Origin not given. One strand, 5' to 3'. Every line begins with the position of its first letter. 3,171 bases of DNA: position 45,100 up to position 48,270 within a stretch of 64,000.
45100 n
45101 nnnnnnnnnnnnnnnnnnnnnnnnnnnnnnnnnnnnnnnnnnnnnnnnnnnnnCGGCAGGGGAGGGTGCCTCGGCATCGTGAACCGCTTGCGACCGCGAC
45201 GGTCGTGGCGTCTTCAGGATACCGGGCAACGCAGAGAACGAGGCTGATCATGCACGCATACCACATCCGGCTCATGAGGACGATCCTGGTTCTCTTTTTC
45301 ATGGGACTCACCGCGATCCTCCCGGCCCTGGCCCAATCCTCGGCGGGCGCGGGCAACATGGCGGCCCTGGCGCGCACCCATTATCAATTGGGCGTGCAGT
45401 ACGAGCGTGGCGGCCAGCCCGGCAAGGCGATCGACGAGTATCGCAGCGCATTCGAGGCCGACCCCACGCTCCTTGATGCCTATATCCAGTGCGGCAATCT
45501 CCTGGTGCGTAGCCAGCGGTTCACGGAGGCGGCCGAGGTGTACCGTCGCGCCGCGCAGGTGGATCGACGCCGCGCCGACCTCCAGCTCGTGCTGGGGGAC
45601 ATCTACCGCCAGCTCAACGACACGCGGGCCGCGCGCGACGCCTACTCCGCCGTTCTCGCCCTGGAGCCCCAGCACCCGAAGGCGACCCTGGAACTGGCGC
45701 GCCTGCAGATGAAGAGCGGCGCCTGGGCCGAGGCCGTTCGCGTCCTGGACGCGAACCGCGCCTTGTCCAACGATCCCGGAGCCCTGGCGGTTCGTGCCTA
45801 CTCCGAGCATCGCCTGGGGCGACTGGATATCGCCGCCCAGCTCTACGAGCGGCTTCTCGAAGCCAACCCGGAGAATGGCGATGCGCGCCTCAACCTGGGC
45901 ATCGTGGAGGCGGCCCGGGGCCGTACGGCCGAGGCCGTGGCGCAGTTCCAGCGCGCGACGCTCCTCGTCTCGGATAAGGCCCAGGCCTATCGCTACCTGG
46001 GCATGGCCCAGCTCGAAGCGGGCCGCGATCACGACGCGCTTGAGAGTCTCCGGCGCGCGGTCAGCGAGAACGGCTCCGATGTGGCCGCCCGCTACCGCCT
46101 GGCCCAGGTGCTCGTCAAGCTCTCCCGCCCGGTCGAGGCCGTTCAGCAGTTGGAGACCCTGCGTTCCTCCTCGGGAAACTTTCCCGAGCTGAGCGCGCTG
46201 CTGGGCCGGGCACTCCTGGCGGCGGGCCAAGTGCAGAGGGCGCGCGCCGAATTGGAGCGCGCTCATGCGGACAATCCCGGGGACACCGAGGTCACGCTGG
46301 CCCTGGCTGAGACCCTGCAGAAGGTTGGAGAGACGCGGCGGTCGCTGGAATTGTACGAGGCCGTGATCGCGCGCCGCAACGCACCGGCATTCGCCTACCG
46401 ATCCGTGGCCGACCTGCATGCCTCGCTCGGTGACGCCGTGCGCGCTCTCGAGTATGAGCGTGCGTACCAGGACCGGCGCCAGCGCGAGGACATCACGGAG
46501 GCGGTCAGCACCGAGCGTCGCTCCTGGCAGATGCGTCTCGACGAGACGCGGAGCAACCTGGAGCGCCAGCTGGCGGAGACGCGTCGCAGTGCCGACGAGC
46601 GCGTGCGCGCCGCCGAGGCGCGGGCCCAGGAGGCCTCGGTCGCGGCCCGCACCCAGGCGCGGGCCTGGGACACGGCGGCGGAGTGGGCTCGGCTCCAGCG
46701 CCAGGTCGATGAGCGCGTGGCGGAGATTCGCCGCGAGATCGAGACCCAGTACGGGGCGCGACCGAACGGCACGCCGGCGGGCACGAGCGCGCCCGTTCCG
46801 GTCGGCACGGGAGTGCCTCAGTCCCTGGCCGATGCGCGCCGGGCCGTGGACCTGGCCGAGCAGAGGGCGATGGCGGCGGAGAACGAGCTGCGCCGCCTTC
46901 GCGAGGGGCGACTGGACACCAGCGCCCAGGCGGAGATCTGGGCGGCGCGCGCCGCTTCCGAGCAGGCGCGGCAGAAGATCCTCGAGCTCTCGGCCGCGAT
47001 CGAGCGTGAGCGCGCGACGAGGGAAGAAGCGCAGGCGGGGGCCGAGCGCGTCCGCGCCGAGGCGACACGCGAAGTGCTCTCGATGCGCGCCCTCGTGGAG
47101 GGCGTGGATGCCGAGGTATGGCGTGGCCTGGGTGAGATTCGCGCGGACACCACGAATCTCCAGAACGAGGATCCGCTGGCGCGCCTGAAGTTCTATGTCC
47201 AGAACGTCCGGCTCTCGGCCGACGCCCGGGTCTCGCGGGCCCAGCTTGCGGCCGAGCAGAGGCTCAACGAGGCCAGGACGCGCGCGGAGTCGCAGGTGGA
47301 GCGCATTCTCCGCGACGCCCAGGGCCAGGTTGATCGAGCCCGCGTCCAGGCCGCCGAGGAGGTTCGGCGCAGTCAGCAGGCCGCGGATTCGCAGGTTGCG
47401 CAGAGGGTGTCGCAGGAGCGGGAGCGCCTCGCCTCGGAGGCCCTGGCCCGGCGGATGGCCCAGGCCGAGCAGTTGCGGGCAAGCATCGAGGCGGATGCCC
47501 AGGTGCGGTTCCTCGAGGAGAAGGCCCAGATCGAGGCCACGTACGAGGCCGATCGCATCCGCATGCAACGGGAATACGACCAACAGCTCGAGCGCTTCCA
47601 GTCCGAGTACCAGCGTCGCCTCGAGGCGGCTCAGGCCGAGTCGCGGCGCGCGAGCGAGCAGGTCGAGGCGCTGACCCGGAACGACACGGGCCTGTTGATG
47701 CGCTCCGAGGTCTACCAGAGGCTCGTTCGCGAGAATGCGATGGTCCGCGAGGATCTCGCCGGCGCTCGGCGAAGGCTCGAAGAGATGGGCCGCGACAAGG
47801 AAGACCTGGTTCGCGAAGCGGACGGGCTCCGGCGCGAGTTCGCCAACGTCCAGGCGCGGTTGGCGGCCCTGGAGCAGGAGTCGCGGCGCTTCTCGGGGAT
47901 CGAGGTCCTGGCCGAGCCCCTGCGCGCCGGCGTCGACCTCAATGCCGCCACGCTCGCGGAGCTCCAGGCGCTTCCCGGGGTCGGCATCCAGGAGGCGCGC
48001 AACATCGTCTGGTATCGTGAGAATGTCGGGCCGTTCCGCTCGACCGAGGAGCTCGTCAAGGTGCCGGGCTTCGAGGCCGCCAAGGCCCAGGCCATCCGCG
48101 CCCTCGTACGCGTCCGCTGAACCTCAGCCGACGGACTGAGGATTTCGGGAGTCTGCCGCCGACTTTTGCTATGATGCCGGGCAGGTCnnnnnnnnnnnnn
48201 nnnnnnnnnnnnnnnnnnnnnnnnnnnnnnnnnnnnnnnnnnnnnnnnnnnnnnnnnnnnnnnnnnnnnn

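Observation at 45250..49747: Two tandem secreted coiled-coil proteins (956 and 519 aa) that each terminate in a ComEA-like helix-hairpin-helix domain with a shared atypical signature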

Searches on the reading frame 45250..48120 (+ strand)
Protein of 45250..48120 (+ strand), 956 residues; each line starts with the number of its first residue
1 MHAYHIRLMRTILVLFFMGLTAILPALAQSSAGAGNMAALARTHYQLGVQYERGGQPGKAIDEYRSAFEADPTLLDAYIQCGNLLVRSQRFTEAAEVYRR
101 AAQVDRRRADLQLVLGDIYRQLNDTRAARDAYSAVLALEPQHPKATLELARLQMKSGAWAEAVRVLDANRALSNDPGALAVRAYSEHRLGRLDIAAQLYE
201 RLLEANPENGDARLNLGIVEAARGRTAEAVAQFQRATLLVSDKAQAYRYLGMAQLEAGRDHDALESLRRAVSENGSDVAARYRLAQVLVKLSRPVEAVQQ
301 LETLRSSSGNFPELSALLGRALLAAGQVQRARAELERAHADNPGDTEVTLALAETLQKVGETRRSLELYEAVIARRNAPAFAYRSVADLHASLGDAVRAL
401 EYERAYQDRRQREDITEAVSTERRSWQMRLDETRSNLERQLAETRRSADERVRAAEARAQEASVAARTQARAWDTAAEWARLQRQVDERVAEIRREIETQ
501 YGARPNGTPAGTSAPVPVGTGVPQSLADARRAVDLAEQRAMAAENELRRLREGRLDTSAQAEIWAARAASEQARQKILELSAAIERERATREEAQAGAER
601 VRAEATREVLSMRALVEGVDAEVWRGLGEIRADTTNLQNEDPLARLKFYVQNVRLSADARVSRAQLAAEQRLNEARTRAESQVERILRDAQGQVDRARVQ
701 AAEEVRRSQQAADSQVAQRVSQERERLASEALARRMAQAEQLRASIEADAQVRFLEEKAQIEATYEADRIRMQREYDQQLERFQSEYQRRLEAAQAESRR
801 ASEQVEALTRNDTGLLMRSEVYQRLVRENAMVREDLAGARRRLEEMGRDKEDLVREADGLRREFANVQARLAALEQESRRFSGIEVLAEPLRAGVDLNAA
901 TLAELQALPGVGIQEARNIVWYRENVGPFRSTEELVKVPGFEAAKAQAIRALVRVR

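Call 3: search_protein_families(library=pfam, proteins=[window:45250-48120:+], max_evalue=0.01)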
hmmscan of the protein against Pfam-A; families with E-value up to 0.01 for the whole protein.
window:45250-48120:+ (956 aa): 21 families
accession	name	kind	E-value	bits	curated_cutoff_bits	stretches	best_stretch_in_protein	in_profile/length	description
PF07719.23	TPR_2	-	1.9e-28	96.6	27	2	112-142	4-34/34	Tetratricopeptide repeat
PF14559.12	TPR_19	-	5.3e-27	94.4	25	5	121-168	3-50/68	Tetratricopeptide repeat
PF13432.12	TPR_16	-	6.4e-25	87.7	32.7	6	183-236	4-57/65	Tetratricopeptide repeat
PF13414.12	TPR_11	-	1.4e-23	82.7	26.8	3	221-258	5-42/42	TPR repeat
PF00515.34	TPR_1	-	7.9e-20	70.2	27.8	0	114-142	6-34/34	Tetratricopeptide repeat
PF13428.12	TPR_14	-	4.6e-19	67.4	23.5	4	312-354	1-43/44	Tetratricopeptide repeat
PF13431.12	TPR_17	-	3e-18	64.9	24.4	1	198-230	1-33/34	Tetratricopeptide repeat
PF13181.12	TPR_8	-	2.5e-17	62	25.7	1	110-142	2-34/34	Tetratricopeptide repeat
PF12836.13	HHH_3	-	6.7e-17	61.8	27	1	894-953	5-64/65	Helix-hairpin-helix motif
PF12895.13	ANAPC3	-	7.9e-13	48.9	27.2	2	241-302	20-80/82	Anaphase-promoting complex, cyclosome, subunit 3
PF13174.12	TPR_6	-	1.5e-12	47.7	26.3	0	113-141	4-32/33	Tetratricopeptide repeat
PF13176.12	TPR_7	-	1e-08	35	27.9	0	77-110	1-34/36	Tetratricopeptide repeat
PF23914.1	TPR_CcmH_CycH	-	4.6e-07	30.2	42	1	113-209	54-154/158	Cytochrome c-type biogenesis protein H TPR domain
PF24575.1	TPR_Slam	-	6.6e-07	30.2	35.2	0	44-96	50-102/104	Surface lipoprotein assembly modifier, N-terminal TPR repeats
PF13424.12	TPR_12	-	8.4e-07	29.5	30.1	3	213-271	6-72/77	Tetratricopeptide repeat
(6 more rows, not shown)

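Call 7: search_protein_families(library=ncbifam, proteins=[window:45250-48120:+], max_evalue=0.001)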
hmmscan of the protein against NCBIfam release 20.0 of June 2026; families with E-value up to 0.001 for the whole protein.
window:45250-48120:+ (956 aa): 19 families
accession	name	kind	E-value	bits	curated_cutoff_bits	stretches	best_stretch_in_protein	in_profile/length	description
NF040959.1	MamA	equivalog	6e-35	120.6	200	4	43-167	73-197/204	magnetosome protein MamA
TIGR02917.1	PEP_TPR_lipo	equivalog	9.5e-28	96.6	312.2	2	45-304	639-897/899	XrtA/PEP-CTERM system TPR-repeat protein PrsT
TIGR02552.1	LcrH_SycD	equivalog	2.6e-20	72.5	104.8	2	180-274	22-116/136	SycD/LcrH family type III secretion system chaperone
TIGR02521.1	type_IV_pilW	equivalog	8.5e-20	71.3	154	2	174-308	63-199/234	type IV pilus biogenesis/stability protein PilW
NF033762.1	social_mot_Tgl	equivalog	9.4e-16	57.9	225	2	157-339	45-231/252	social motility TPR repeat lipoprotein Tgl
TIGR01259.1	comE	subfamily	1.8e-12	47.3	152.35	1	893-953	58-118/120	comEA protein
TIGR00426.1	TIGR00426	subfamily_domain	3e-12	46.4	53.1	1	894-950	7-64/69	competence protein ComEA helix-hairpin-helix repeat region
TIGR02795.1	tol_pal_ybgF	equivalog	5.4e-10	39.9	90.1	0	109-167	39-100/119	tol-pal system protein YbgF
NF033920.0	C39_PA2778_fam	equivalog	1.4e-08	34.5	150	2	187-272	167-252/255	PA2778 family cysteine peptidase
NF033758.1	gliding_GltE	equivalog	1.4e-08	34.2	225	2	37-151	82-196/411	adventurous gliding motility TPR repeat lipoprotein GltE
NF002725.1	PRK02603.1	equivalog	2.9e-08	33.9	143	0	190-245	86-141/173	photosystem I assembly protein Ycf3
TIGR03939.1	PGA_TPR_OMP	equivalog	2e-07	29.6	366.65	1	181-300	91-210/800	poly-beta-1,6 N-acetyl-D-glucosamine export porin PgaA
NF008757.0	PRK11788.1-5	equivalog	8.6e-06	25.1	363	1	190-376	121-312/388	lipopolysaccharide assembly protein LapB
NF008520.0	PRK11447.1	equivalog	1.2e-05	23.4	858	1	72-206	564-701/1157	cellulose synthase complex outer membrane protein BcsC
NF047507.1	TPR_BatC_Lepto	exception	1.3e-05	24.8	175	0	108-153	95-140/214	TPR repeat-containing protein BatC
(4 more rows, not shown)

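Call 9: find_homologous_proteins(query=window:45250-48120:+)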
Query window:45250-48120:+ (956 aa): 132 proteins with E <= 0.001 among 8000 candidates; the best 120 are listed.
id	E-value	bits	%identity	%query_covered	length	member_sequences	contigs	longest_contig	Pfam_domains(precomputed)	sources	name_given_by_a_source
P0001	8.3e-266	903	50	100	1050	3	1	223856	PF13431.13,PF23914.2,PF13414.13,PF13176.13,PF13428.13,PF07721.21,PF14559.13,PF24575.2,PF13371.13,PF00515.35,PF12836.14,PF12895.14,PF13424.13,PF13432.13,PF13181.13,PF07719.24,PF13174.13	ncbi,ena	-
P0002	2.4e-261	888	52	97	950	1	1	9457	PF13431.13,PF23914.2,PF13414.13,PF13176.13,PF13428.13,PF14559.13,PF24575.2,PF00515.35,PF12836.14,PF12895.14,PF13424.13,PF13432.13,PF13429.13,PF13181.13,PF00633.30,PF07719.24,PF13174.13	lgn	-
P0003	1.9e-25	108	24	16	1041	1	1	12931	PF03704.24,PF25060.1,PF13414.13,PF12569.15,PF23241.2,PF07721.21,PF24575.2,PF00515.35,PF13424.13,PF13429.13,PF14561.13,PF07719.24,PF13174.13,PF20308.5,PF13431.13,PF23914.2,PF25062.2,PF20225.5,PF23300.4,PF13176.13,PF13428.13,PF25064.2,PF14559.13,PF13371.13,PF22860.3,PF12895.14,PF21033.5,PF13432.13,PF1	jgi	jgi:putative PEP-CTERM system TPR-repeat lipoprotein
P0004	3.2e-24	104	29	31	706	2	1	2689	PF25063.1,PF13431.13,PF23914.2,PF25062.2,PF13414.13,PF25058.2,PF13176.13,PF13428.13,PF13374.13,PF07721.21,PF14559.13,PF13371.13,PF00515.35,PF12895.14,PF13424.13,PF21033.5,PF13432.13,PF13181.13,PF14561.13,PF07719.24,PF13174.13,PF20308.5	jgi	jgi:tetratricopeptide (TPR) repeat protein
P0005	9.2e-23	99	28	26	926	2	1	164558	PF25063.1,PF13431.13,PF09976.16,PF23914.2,PF25060.1,PF25062.2,PF13414.13,PF13176.13,PF12569.15,PF13428.13,PF04733.21,PF25064.2,PF14559.13,PF24575.2,PF13371.13,PF00515.35,PF12895.14,PF13424.13,PF13432.13,PF13429.13,PF13181.13,PF07719.24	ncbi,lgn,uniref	ncbi:XrtA/PEP-CTERM system TPR-repeat protein PrsT [Janthinobacterium sp. CAN_S7]|uniref:XrtA/PEP-CT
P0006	1.2e-21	95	26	32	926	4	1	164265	PF25063.1,PF13431.13,PF23914.2,PF25062.2,PF13414.13,PF13176.13,PF12569.15,PF13428.13,PF04733.21,PF25064.2,PF14559.13,PF24575.2,PF13371.13,PF00515.35,PF12895.14,PF13424.13,PF13432.13,PF13429.13,PF13181.13,PF07719.24,PF13174.13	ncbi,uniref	ncbi:XrtA/PEP-CTERM system TPR-repeat protein PrsT [Janthinobacterium sp. LB2P10]|uniref:XrtA/PEP-CT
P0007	1.4e-21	95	27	26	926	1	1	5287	PF25063.1,PF13431.13,PF09976.16,PF23914.2,PF25060.1,PF25062.2,PF13414.13,PF13176.13,PF12569.15,PF13428.13,PF04733.21,PF25064.2,PF14559.13,PF24575.2,PF13371.13,PF00515.35,PF12895.14,PF13424.13,PF13432.13,PF13429.13,PF13181.13,PF07719.24,PF13174.13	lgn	-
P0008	1.4e-21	95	26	30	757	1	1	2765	PF09976.16,PF25060.1,PF13414.13,PF13374.13,PF24575.2,PF00515.35,PF13424.13,PF14561.13,PF07719.24,PF13174.13,PF25063.1,PF14853.13,PF13431.13,PF23914.2,PF25062.2,PF20225.5,PF13176.13,PF13428.13,PF14559.13,PF13371.13,PF12895.14,PF21033.5,PF13432.13,PF09295.17,PF13181.13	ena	-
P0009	4.1e-21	93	27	24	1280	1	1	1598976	PF05843.21,PF09976.16,PF25060.1,PF13414.13,PF09613.17,PF24575.2,PF00515.35,PF13424.13,PF13429.13,PF14561.13,PF07719.24,PF13174.13,PF20308.5,PF25063.1,PF13431.13,PF23914.2,PF25062.2,PF20225.5,PF23300.4,PF13176.13,PF13428.13,PF25064.2,PF14559.13,PF13371.13,PF12895.14,PF21033.5,PF13432.13,PF13181.13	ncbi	ncbi:MAG: XrtA/PEP-CTERM system TPR-repeat protein PrsT [Candidatus Competibacteraceae bacterium]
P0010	7.3e-21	92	27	40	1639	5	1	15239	PF25063.1,PF23914.2,PF13414.13,PF13176.13,PF13428.13,PF25064.2,PF14559.13,PF13289.13,PF00515.35,PF13424.13,PF13432.13,PF13181.13,PF07719.24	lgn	-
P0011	2.9e-20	90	29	31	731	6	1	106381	PF13414.13,PF13374.13,PF07721.21,PF24575.2,PF00515.35,PF13424.13,PF13429.13,PF14561.13,PF07719.24,PF13174.13,PF20308.5,PF25063.1,PF13431.13,PF23914.2,PF25058.2,PF23300.4,PF13176.13,PF13428.13,PF00637.27,PF14559.13,PF13371.13,PF12895.14,PF21033.5,PF13432.13,PF13181.13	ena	-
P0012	1.6e-19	88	27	30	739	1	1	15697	PF25063.1,PF13431.13,PF23914.2,PF25062.2,PF13414.13,PF25058.2,PF13176.13,PF13428.13,PF13374.13,PF07721.21,PF14559.13,PF24575.2,PF02259.30,PF13371.13,PF00515.35,PF12895.14,PF13424.13,PF21033.5,PF13432.13,PF13181.13,PF07719.24,PF13174.13,PF20308.5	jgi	jgi:tetratricopeptide (TPR) repeat protein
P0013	6.2e-19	86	28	32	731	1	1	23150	PF13414.13,PF13374.13,PF07721.21,PF24575.2,PF00515.35,PF13424.13,PF13429.13,PF14561.13,PF07719.24,PF13174.13,PF20308.5,PF25063.1,PF13431.13,PF23914.2,PF25062.2,PF23300.4,PF13176.13,PF13428.13,PF14559.13,PF13371.13,PF12895.14,PF21033.5,PF13432.13,PF13181.13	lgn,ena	-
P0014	7.0e-18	83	26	32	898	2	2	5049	PF14863.13,PF25060.1,PF13414.13,PF12569.15,PF09613.17,PF07721.21,PF24575.2,PF00515.35,PF13424.13,PF13429.13,PF14561.13,PF07719.24,PF13174.13,PF20308.5,PF25063.1,PF13431.13,PF23914.2,PF25062.2,PF13176.13,PF13428.13,PF25064.2,PF14559.13,PF13371.13,PF17874.8,PF12895.14,PF21033.5,PF13432.13,PF13181.13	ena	-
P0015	3.7e-17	80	29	42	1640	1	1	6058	PF13431.13,PF23914.2,PF13414.13,PF13176.13,PF13428.13,PF25064.2,PF14559.13,PF13289.13,PF00515.35,PF13424.13,PF13181.13,PF07719.24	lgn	-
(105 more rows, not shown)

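Call 30: find_related_loci(query=A1, collection=genome_contigs, flank=10000)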
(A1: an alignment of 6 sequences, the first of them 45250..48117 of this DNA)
Query A1 (956 aa) in genome_contigs; peptide patterns used: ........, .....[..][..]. (x = any residue, [..] = any of these).
228 stretches matched a pattern; 2 encode a relative of the query (tblastn E <= 1e-3); 2 distinct loci.
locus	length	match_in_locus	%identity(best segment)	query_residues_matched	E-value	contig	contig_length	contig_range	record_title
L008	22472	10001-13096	50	4-956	0e+0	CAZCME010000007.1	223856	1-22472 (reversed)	MAG TPA_asm: uncultured bacterium isolate binchicken_co248_269 genome assembly, contig: NODE_29_length_223856_cov_9.3869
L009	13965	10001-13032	62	574-956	3e-138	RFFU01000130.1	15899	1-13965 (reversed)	MAG: Candidatus Hydrogenedentota bacterium isolate J006 k99_1351255, whole genome shotgun sequence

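Call 33: list_cluster_members(proteins=[P0121, P0001, P0125, window:45250-48117:+, window:35177-35983:+, window:49751-50197:+, window:50214-51503:+, window:41125-42453:+])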
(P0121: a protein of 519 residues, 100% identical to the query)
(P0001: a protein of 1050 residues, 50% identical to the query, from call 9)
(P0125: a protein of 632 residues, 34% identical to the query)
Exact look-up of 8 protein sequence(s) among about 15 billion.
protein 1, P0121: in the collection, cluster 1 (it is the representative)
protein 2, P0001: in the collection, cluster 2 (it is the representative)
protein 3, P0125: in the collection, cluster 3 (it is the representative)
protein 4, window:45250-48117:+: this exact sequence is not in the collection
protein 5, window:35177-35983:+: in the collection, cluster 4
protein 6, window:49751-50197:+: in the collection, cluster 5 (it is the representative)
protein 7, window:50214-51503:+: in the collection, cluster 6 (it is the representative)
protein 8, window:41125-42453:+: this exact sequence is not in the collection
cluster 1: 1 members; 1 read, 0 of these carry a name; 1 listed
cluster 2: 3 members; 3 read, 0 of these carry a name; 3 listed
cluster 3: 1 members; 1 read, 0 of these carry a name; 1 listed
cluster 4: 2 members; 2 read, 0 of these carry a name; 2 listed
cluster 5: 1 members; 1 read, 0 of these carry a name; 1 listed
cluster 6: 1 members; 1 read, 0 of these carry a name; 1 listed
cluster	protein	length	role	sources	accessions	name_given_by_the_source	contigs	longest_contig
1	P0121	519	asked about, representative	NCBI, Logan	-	-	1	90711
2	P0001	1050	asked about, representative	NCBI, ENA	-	-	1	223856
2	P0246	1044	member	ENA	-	-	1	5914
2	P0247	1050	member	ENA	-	-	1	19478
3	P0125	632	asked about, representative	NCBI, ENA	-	-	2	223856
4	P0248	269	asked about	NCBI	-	-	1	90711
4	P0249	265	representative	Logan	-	-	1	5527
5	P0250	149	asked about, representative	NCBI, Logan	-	-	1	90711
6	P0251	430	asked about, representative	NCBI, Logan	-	-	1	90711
